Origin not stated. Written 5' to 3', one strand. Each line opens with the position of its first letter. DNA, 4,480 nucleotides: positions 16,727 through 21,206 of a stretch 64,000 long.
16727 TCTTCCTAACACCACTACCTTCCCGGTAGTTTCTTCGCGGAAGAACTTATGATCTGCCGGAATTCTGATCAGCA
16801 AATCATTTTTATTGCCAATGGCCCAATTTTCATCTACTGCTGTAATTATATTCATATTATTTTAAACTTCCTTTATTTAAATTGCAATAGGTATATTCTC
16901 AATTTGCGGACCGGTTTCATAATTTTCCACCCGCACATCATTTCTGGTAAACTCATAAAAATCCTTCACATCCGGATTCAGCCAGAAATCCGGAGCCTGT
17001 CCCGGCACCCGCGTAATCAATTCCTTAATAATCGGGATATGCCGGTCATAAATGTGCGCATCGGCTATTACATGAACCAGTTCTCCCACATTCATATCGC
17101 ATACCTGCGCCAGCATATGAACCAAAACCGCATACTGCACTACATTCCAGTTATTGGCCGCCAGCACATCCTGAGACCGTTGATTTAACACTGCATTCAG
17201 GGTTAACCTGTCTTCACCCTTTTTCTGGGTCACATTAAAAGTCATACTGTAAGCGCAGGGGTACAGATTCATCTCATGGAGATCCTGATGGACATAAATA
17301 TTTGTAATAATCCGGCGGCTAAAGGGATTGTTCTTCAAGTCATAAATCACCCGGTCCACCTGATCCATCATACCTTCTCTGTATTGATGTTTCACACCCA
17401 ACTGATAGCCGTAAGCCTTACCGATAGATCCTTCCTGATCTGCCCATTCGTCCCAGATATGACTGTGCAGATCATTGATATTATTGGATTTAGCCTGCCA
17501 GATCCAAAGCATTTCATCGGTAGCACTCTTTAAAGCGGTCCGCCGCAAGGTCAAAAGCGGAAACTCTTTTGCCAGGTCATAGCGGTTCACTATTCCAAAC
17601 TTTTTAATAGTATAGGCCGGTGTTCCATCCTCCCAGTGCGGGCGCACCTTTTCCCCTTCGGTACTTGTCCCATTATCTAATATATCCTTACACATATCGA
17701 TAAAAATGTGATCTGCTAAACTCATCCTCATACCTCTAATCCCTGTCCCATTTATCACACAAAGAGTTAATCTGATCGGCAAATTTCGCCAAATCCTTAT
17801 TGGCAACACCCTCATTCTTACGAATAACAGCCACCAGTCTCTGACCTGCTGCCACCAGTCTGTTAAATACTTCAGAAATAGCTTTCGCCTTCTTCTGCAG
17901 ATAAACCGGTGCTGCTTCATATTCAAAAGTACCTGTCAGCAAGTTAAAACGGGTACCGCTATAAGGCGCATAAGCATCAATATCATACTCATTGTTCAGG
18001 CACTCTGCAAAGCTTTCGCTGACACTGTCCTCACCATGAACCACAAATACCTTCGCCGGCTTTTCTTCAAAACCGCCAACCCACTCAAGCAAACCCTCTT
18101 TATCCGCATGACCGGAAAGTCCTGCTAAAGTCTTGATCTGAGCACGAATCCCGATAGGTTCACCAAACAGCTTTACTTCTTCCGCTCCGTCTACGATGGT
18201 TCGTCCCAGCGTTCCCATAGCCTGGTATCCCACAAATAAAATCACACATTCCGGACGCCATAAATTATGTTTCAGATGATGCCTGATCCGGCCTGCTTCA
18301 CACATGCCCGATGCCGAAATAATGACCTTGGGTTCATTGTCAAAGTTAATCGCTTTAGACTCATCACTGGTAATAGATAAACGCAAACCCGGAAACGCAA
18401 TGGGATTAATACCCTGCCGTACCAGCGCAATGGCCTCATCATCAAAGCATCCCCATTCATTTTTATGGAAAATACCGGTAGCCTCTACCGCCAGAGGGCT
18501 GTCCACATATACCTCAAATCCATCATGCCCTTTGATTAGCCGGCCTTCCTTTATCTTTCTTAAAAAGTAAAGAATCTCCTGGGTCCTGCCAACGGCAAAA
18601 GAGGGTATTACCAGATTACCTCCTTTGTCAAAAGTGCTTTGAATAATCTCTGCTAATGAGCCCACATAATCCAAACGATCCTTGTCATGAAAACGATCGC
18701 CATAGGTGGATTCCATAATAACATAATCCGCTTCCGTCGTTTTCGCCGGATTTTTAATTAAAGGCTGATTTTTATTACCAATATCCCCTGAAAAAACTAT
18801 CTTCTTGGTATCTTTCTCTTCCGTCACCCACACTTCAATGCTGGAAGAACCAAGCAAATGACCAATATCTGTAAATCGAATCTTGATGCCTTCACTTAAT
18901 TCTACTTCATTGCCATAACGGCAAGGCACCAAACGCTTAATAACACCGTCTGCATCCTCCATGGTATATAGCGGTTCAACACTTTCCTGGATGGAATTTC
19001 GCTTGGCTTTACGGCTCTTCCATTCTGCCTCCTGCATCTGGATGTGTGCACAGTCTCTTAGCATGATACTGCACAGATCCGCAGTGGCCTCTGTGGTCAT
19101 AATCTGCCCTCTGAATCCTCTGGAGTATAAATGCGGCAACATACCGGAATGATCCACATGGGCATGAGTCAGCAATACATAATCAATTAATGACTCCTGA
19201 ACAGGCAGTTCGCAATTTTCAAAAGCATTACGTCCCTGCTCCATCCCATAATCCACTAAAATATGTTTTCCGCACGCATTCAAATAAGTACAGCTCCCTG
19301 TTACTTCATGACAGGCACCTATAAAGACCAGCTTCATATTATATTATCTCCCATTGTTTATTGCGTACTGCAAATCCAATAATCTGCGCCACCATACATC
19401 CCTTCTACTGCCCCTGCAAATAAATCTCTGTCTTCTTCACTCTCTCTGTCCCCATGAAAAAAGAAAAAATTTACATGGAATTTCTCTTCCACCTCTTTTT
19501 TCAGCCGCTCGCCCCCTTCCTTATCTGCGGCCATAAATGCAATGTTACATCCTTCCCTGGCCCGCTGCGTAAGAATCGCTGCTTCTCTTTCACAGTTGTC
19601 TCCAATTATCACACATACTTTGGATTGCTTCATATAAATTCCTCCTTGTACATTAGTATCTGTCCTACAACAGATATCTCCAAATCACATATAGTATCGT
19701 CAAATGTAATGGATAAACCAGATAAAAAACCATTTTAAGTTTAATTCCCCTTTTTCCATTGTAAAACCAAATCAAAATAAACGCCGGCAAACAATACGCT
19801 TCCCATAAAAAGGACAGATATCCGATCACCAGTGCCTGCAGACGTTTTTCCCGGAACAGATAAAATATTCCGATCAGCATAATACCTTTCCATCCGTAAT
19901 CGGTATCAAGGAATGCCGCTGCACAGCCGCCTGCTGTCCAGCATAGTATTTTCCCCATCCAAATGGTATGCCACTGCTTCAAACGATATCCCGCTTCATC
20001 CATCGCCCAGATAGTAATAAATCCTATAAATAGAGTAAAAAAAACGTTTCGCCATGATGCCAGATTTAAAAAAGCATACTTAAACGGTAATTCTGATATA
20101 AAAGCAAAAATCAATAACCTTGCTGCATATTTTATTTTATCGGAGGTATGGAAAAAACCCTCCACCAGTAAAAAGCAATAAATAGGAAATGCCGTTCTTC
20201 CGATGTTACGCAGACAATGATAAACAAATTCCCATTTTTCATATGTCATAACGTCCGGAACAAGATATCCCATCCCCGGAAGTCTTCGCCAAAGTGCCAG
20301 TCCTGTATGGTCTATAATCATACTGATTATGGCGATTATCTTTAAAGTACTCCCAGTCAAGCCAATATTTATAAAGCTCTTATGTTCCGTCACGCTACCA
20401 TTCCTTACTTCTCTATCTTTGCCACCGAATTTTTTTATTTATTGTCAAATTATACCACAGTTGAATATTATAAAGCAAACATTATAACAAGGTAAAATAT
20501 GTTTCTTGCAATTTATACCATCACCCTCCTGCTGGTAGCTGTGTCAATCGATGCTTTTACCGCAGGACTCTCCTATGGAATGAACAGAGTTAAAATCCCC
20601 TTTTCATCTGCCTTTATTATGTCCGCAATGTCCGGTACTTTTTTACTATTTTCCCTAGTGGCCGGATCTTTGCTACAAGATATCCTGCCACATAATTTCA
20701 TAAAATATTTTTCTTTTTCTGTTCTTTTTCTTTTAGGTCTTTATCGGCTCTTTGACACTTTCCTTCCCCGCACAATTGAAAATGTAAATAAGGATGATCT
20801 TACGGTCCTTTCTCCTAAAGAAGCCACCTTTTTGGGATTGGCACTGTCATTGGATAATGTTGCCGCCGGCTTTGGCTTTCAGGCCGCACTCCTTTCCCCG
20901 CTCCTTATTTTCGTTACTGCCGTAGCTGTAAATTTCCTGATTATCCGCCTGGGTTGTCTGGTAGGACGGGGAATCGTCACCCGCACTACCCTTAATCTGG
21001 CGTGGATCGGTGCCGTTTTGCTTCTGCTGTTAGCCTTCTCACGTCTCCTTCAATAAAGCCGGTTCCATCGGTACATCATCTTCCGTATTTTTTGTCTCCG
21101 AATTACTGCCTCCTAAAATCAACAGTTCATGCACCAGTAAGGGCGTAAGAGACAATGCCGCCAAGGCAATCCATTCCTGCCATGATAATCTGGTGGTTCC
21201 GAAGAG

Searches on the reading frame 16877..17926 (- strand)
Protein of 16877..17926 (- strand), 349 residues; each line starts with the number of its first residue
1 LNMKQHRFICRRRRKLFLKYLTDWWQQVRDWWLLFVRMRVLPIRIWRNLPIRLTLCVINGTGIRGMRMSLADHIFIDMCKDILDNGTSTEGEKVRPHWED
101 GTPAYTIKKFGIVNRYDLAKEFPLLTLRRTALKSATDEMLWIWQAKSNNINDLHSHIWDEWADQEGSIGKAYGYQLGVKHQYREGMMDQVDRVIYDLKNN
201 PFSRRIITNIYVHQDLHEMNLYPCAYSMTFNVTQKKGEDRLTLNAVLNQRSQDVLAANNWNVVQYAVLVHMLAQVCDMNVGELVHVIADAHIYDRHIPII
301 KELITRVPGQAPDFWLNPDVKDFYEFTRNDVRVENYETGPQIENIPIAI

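Call 70: search_protein_families(library=pfam, proteins=[window:16877-17926:-])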
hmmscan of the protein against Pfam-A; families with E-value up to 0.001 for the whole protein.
window:16877-17926:- (349 aa): 1 family
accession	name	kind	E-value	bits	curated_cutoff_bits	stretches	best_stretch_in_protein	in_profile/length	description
PF00303.24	Thymidylat_synt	-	6.4e-88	294.8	24.3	1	74-344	2-262/266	Thymidylate synthase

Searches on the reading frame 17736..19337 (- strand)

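Call 70: search_protein_families(library=pfam, proteins=[window:17736-19337:-])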
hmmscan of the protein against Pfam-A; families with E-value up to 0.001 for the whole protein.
window:17736-19337:- (533 aa): 5 families
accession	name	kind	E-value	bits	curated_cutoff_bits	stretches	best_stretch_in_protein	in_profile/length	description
PF10996.14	Beta-Casp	-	3e-39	134.7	27.7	1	252-381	1-120/120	Beta-Casp domain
PF07521.17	RMMBL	-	2.1e-18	66.5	21.6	1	395-458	2-63/63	Zn-dependent metallo-hydrolase RNA specificity domain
PF16661.11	Lactamase_B_6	-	5.4e-09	36.1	27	1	25-189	8-165/193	Metallo-beta-lactamase superfamily domain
PF00753.33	Lactamase_B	-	1.3e-08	35.5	22.7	1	14-74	6-67/196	Metallo-beta-lactamase superfamily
PF12706.13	Lactamase_B_2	-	1.5e-07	31.6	27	1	26-209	3-163/200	Beta-lactamase superfamily domain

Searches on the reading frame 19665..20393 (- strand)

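Call 70: search_protein_families(library=pfam, proteins=[window:19665-20393:-])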
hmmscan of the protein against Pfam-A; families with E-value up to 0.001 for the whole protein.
window:19665-20393:- (242 aa): 1 family
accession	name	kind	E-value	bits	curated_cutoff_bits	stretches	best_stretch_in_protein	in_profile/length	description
PF05857.17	TraX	-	5.3e-35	121.7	25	1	14-237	2-216/217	TraX protein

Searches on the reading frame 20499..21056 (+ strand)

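Call 70: search_protein_families(library=pfam, proteins=[window:20499-21056:+])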
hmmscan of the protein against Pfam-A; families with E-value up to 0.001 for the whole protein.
window:20499-21056:+ (185 aa): 1 family
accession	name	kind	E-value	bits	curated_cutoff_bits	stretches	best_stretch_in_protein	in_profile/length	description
PF02659.21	Mntp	-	6.3e-15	55.7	24.4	2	55-180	28-149/152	Putative manganese efflux pump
